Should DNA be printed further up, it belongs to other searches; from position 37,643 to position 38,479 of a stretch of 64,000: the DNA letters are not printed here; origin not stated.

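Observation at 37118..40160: Stand-alone H-NOX haem sensor wired between a DevR/DosR orthologue and a DevS-like kinase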

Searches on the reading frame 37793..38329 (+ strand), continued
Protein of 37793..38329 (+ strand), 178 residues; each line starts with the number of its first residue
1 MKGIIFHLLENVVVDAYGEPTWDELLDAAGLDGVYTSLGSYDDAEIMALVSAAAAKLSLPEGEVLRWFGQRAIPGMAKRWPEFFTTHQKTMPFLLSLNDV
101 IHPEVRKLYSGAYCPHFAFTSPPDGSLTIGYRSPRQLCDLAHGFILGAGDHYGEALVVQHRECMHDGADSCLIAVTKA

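Call 17: search_protein_families(library=pfam, proteins=[L005:6545-8551:+, L008:6534-7931:+, L009:6547-8559:+, L013:6534-9641:+, L022:6495-9557:+, L024:6544-8541:+, L025:6503-7972:+, L030:6556-8883:+, L043:6556-9234:+, L041:6554-8554:+], max_evalue=0.001)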
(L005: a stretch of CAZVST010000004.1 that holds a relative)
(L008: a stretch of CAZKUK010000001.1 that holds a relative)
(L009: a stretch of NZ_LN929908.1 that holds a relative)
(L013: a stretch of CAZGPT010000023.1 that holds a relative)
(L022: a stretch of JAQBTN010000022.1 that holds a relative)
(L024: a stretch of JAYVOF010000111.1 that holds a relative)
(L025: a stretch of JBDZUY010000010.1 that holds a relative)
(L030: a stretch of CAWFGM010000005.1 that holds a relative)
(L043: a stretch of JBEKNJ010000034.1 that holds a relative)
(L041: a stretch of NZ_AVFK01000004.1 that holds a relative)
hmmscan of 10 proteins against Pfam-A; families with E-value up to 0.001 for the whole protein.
L005:6545-8551:+ (668 aa): 5 families
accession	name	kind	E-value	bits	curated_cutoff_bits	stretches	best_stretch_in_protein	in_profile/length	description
PF00563.25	EAL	-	8e-71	238.6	31.3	1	418-654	2-236/236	EAL domain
PF00990.26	GGDEF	-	2.4e-37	128.6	23.8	1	231-397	1-160/161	Diguanylate cyclase, GGDEF domain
PF13185.12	GAF_2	-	1.1e-11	45.5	28.6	1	72-220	3-136/136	GAF domain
PF01590.32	GAF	-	5.1e-06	27.5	22.4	1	74-209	3-126/133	GAF domain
PF14215.12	bHLH-MYC_N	-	0.00042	21.1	30.2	1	130-208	102-177/181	bHLH-MYC and R2R3-MYB transcription factors N-terminal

L008:6534-7931:+ (465 aa): 4 families
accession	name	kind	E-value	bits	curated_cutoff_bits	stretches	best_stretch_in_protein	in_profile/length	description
PF07228.17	SpoIIE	-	3.7e-44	151.4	25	1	274-463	1-191/192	Stage II sporulation protein E (SpoIIE)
PF13185.12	GAF_2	-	1.4e-08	35.5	28.6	1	75-217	2-135/136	GAF domain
PF01590.32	GAF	-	1.2e-05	26.2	22.4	1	79-217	4-133/133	GAF domain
PF13492.12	GAF_3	-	0.00016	22.5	27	1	77-217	2-127/129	GAF domain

L009:6547-8559:+ (670 aa): 3 families
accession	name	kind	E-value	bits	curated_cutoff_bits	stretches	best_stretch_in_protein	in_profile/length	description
PF00563.25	EAL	-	8.7e-72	241.7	31.3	1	415-651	3-236/236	EAL domain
PF00990.26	GGDEF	-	8.1e-39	133.4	23.8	1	224-393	1-160/161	Diguanylate cyclase, GGDEF domain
PF13185.12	GAF_2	-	4.7e-12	46.7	28.6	1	67-213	4-136/136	GAF domain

L013:6534-9641:+ (1035 aa): 8 families
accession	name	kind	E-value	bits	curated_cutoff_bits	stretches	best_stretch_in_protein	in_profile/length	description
PF08448.16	PAS_4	-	4.5e-34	117.4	23.1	4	532-630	10-108/110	PAS fold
PF07228.17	SpoIIE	-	4.8e-34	118.4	25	1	839-1033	1-190/192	Stage II sporulation protein E (SpoIIE)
PF13426.13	PAS_9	-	2.9e-20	72.9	27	1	661-764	3-103/103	PAS domain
PF00989.32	PAS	-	3.8e-18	66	22.6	1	518-626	1-112/113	PAS fold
PF13188.13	PAS_8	-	4.6e-18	64.9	21.8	1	649-711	1-57/65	PAS domain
PF08447.18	PAS_3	-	2e-14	54.1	25.6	2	540-620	2-85/89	PAS fold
PF13185.12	GAF_2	-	7.3e-11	42.9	28.6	1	84-217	11-129/136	GAF domain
PF01590.32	GAF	-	5e-06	27.5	22.4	0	136-214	48-124/133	GAF domain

L022:6495-9557:+ (1020 aa): 9 families
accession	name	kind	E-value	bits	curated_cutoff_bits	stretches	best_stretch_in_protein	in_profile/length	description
PF08448.16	PAS_4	-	3e-37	127.7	23.1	3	520-615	13-108/110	PAS fold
PF07228.17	SpoIIE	-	9.9e-37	127.2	25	1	824-1019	1-191/192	Stage II sporulation protein E (SpoIIE)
PF00989.32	PAS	-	2.3e-18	66.7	22.6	1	503-611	1-112/113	PAS fold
PF08447.18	PAS_3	-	1.2e-17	64.4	25.6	2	525-605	2-85/89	PAS fold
PF13426.13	PAS_9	-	3.8e-16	59.7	27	1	646-749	3-103/103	PAS domain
PF13188.13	PAS_8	-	1.1e-13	50.9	21.8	1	634-694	1-55/65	PAS domain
PF13185.12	GAF_2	-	1.5e-10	41.8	28.6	1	66-211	5-135/136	GAF domain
PF01590.32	GAF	-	2.8e-06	28.4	22.4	1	67-208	4-130/133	GAF domain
PF14215.12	bHLH-MYC_N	-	0.00079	20.2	30.2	0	121-198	101-175/181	bHLH-MYC and R2R3-MYB transcription factors N-terminal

L024:6544-8541:+ (665 aa): 4 families
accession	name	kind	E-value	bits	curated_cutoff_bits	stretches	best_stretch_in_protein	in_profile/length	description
PF00563.25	EAL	-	8.6e-74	248.3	31.3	1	402-643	2-236/236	EAL domain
PF00990.26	GGDEF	-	1.9e-39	135.5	23.8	1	221-380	1-159/161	Diguanylate cyclase, GGDEF domain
PF13185.12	GAF_2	-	3.2e-08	34.3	28.6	1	65-201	6-130/136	GAF domain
PF01590.32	GAF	-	0.00074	20.5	22.4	0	66-207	5-131/133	GAF domain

L025:6503-7972:+ (489 aa): 6 families
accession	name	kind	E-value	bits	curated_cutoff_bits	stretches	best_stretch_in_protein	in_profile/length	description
PF02518.31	HATPase_c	-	2e-29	102.7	26.4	1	370-480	2-110/111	Histidine kinase-, DNA gyrase B-, and HSP90-like ATPase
PF00512.31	HisKA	-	2.5e-18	66.3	26.9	1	254-322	1-65/66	His Kinase A (phospho-acceptor) domain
PF13185.12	GAF_2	-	3.1e-16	60.3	28.6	1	78-226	3-136/136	GAF domain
PF01590.32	GAF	-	9.3e-06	26.7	22.4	1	81-224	4-132/133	GAF domain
PF22922.2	GAF_NLP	-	2.2e-05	24.5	24.1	1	122-221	64-170/175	NLP protein GAF domain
PF13581.12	HATPase_c_2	-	0.00022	21.7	27.4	1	382-455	40-110/127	Histidine kinase-like ATPase domain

L030:6556-8883:+ (775 aa): 5 families
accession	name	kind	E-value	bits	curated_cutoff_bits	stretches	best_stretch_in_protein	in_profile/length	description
PF02518.31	HATPase_c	-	7.1e-29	100.9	26.4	1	357-472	1-110/111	Histidine kinase-, DNA gyrase B-, and HSP90-like ATPase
PF00072.30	Response_reg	-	1.6e-27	96.3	30.2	1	520-633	1-110/111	Response regulator receiver domain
PF00512.31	HisKA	-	1.3e-22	80.1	26.9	1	245-310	1-66/66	His Kinase A (phospho-acceptor) domain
PF01627.28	Hpt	-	3.3e-13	50.1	24.6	1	680-760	1-81/84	Hpt domain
PF13185.12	GAF_2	-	1.1e-10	42.2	28.6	1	61-209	2-135/136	GAF domain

L043:6556-9234:+ (892 aa): 6 families
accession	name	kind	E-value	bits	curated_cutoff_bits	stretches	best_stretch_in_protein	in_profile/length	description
PF00072.30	Response_reg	-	2.3e-48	163.4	30.2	2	635-748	1-110/111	Response regulator receiver domain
PF02518.31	HATPase_c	-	1.1e-30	106.8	26.4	1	357-472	1-110/111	Histidine kinase-, DNA gyrase B-, and HSP90-like ATPase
PF00512.31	HisKA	-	3.5e-23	81.9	26.9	1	245-310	1-66/66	His Kinase A (phospho-acceptor) domain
PF13185.12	GAF_2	-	7.1e-13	49.4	28.6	1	60-210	1-136/136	GAF domain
PF01627.28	Hpt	-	1.6e-12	47.9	24.6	1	796-876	1-81/84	Hpt domain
PF01590.32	GAF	-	0.00012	23.1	22.4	0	63-207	2-131/133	GAF domain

L041:6554-8554:+ (666 aa): 4 families
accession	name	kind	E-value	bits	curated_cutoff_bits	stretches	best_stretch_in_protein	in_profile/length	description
PF00563.25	EAL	-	8.7e-74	248.3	31.3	1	410-647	2-236/236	EAL domain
PF00990.26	GGDEF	-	1.3e-39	136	23.8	1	223-389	1-160/161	Diguanylate cyclase, GGDEF domain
PF13185.12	GAF_2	-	6.9e-11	42.9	28.6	1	62-211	2-136/136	GAF domain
PF14215.12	bHLH-MYC_N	-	0.00019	22.2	30.2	1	117-196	98-174/181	bHLH-MYC and R2R3-MYB transcription factors N-terminal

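Call 27: predict_structure(alignment_id=A1)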
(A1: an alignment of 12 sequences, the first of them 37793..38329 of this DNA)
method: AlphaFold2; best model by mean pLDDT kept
length: 178 residues; sequences in the alignment: 12
mean_pLDDT: 82.0   pTM: 0.80
mean pLDDT of the five models: 82.0, 81.2, 80.4, 79.3, 79.1
residues with pLDDT >= 90: 53; 70-90: 91; 50-70: 27; < 50: 7
segments of 3 or more residues with pLDDT < 50: 36-39
pLDDT, mean of each block of 10 residues (from residue 1): 65 88 89 55 77 89 90 86 88 84 57 72 91 79 93 94 88 91
secondary structure, 60 per line:
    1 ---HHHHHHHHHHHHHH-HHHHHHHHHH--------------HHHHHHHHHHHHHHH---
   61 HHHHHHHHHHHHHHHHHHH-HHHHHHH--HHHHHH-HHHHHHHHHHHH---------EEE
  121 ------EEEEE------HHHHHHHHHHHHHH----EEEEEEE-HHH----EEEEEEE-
elements in order: H4-17 H19-28 H43-57 H61-79 H81-87 H90-95 H97-108 E118-120 E127-131 H138-151 E156-162 E171-177

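Call 33: fold_search(model_id=the predicted structure, library=pdb)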
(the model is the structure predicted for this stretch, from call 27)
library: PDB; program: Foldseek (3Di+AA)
matches with E <= 10: 433; with E <= 0.001: 51
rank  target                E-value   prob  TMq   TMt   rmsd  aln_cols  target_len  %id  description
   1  4u9b                  7.2e-16  1.00  0.84  0.83   2.9       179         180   36  Crystal structure of an H-NOX protein from S. oneidensis in the Fe(II)NO ligation state (released 2014-10-01)
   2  4u99_A                1.2e-15  1.00  0.84  0.81   2.9       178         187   36  Crystal structure of an H-NOX protein from S. oneidensis in the Fe(II) ligation state, Q154A/Q155A/K156A mutant (released 2014-10-01)
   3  4u99_B                1.0e-14  1.00  0.84  0.81   2.9       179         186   37  Crystal structure of an H-NOX protein from S. oneidensis in the Fe(II) ligation state, Q154A/Q155A/K156A mutant (released 2014-10-01)
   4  2kil_MODEL_1_A        3.2e-14  1.00  0.83  0.81   3.2       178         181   36  NMR structure of the H103G mutant SO2144 H-NOX domain from Shewanella oneidensis in the Fe(II)CO ligation stat (released 2009-11-17)
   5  2kii_MODEL_1_A        2.2e-13  1.00  0.84  0.83   3.0       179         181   35  NMR structure of the SO2144 H-NOX domain from Shewanella oneidensis in the Fe(II)CO ligation state (released 2009-11-17)
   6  6bdd                  3.4e-12  1.00  0.79  0.77   3.4       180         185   26  Crystal structure of Fe(II) unliganded H-NOX protein from K. algicida (released 2018-05-30)
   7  4iae_A                5.9e-12  1.00  0.86  0.84   2.6       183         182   22  Crystal structure of BAY 60-2770 bound to nostoc H-NOX domain (released 2013-11-20)
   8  6bde                  7.7e-12  1.00  0.80  0.77   3.4       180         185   26  Crystal structure of Fe(II) unliganded H-NOX protein mutant A71G from K. algicida (released 2018-05-30)
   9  2o09_A                8.5e-12  1.00  0.85  0.84   2.7       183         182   22  Crystal structure of the H-NOX domain from Nostoc sp. PCC 7120 (released 2007-01-30)
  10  8hbe_B                8.5e-12  1.00  0.84  0.28   2.8       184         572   26  Structure of human soluble guanylate cyclase in the inactive state at 3.1 angstrom (released 2023-04-19)
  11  3sj5_A                9.0e-12  1.00  0.81  0.79   3.3       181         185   24  I5F Mutant Structure of T. Tengcongensis H-NOX (released 2011-07-20)
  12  3sj5_B                1.1e-11  1.00  0.80  0.79   3.3       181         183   24  I5F Mutant Structure of T. Tengcongensis H-NOX (released 2011-07-20)
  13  3tfg_B                1.4e-11  1.00  0.86  0.84   2.7       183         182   21  Crystal structure of an H-NOX protein from Nostoc sp. PCC 7120, L66W/L67W double mutant (released 2011-11-09)
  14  6jt0_B                1.6e-11  1.00  0.82  0.28   3.0       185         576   26  Structure of human soluble guanylate cyclase in the unliganded state (released 2019-08-28)
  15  3tfg_A                1.7e-11  1.00  0.85  0.83   2.6       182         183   21  Crystal structure of an H-NOX protein from Nostoc sp. PCC 7120, L66W/L67W double mutant (released 2011-11-09)
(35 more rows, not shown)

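Call 45: find_encoding_contigs(protein=window:37793-38329:+, flank=10000, max_places=4)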
Protein window:37793-38329:+ (178 aa): 24 contigs read that carry it; 4 places shown.
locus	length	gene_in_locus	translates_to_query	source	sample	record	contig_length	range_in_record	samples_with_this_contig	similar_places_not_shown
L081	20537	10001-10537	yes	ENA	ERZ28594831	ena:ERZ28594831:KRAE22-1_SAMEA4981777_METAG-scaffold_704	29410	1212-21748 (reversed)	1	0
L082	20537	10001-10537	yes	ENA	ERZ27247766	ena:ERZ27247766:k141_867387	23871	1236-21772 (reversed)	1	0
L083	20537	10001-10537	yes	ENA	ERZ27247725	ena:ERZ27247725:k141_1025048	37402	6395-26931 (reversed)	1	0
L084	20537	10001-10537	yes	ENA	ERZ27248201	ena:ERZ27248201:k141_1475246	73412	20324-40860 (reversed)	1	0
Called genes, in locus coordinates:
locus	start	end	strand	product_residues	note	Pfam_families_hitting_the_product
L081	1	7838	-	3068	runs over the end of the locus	PF16073:SAT, PF22690:FAS_AT_central, PF08354:Fas1-AflB-like_hel, PF18094:SBS_FAS, PF01575:MaoC_dehydratas, PF00698:Acyl_transf_1, PF00109:ketoacyl-synt, PF02801:Ketoacyl-synt_C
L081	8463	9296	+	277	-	PF00582:Usp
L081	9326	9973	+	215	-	PF00072:Response_reg, PF00196:GerE, PF08281:Sigma70_r4_2 (weak)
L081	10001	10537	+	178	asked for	PF07700:HNOB, PF02830:V4R (faint)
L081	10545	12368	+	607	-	PF13185:GAF_2, PF01590:GAF (weak), PF13492:GAF_3 (weak), PF07730:HisKA_3, PF02518:HATPase_c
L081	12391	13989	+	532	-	PF14087:DUF4267, PF02358:Trehalose_PPase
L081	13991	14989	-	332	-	PF00881:Nitroreductase (faint)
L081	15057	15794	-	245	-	PF00106:adh_short, PF08659:KR, PF13561:adh_short_C2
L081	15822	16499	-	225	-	-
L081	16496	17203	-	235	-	-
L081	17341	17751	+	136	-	PF27168:Rv2576c_beta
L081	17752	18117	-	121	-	-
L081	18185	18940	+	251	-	-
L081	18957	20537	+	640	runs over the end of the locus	PF16177:ACAS_N, PF00501:AMP-binding, PF13193:AMP-binding_C (weak)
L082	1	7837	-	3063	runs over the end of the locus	PF16073:SAT, PF22690:FAS_AT_central, PF08354:Fas1-AflB-like_hel, PF18094:SBS_FAS, PF01575:MaoC_dehydratas, PF00698:Acyl_transf_1, PF00109:ketoacyl-synt, PF02801:Ketoacyl-synt_C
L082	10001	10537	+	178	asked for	PF07700:HNOB, PF02830:V4R (faint)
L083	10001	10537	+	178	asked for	PF07700:HNOB, PF02830:V4R (faint)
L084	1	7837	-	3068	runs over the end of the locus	PF16073:SAT, PF22690:FAS_AT_central, PF08354:Fas1-AflB-like_hel, PF18094:SBS_FAS, PF01575:MaoC_dehydratas, PF00698:Acyl_transf_1, PF00109:ketoacyl-synt, PF02801:Ketoacyl-synt_C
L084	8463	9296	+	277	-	PF00582:Usp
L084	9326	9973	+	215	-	PF00072:Response_reg, PF00196:GerE, PF08281:Sigma70_r4_2 (weak)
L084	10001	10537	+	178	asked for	PF07700:HNOB, PF02830:V4R (faint)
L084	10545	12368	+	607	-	PF13185:GAF_2, PF01590:GAF, PF13492:GAF_3 (weak), PF07730:HisKA_3, PF02518:HATPase_c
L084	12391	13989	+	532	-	PF14087:DUF4267, PF02358:Trehalose_PPase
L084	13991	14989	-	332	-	PF00881:Nitroreductase (faint)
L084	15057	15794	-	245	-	PF00106:adh_short, PF08659:KR, PF13561:adh_short_C2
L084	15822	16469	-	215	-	-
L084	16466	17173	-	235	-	-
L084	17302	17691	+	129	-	PF27168:Rv2576c_beta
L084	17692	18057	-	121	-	-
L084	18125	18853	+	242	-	-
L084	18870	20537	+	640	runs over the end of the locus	PF16177:ACAS_N, PF00501:AMP-binding, PF13193:AMP-binding_C (weak)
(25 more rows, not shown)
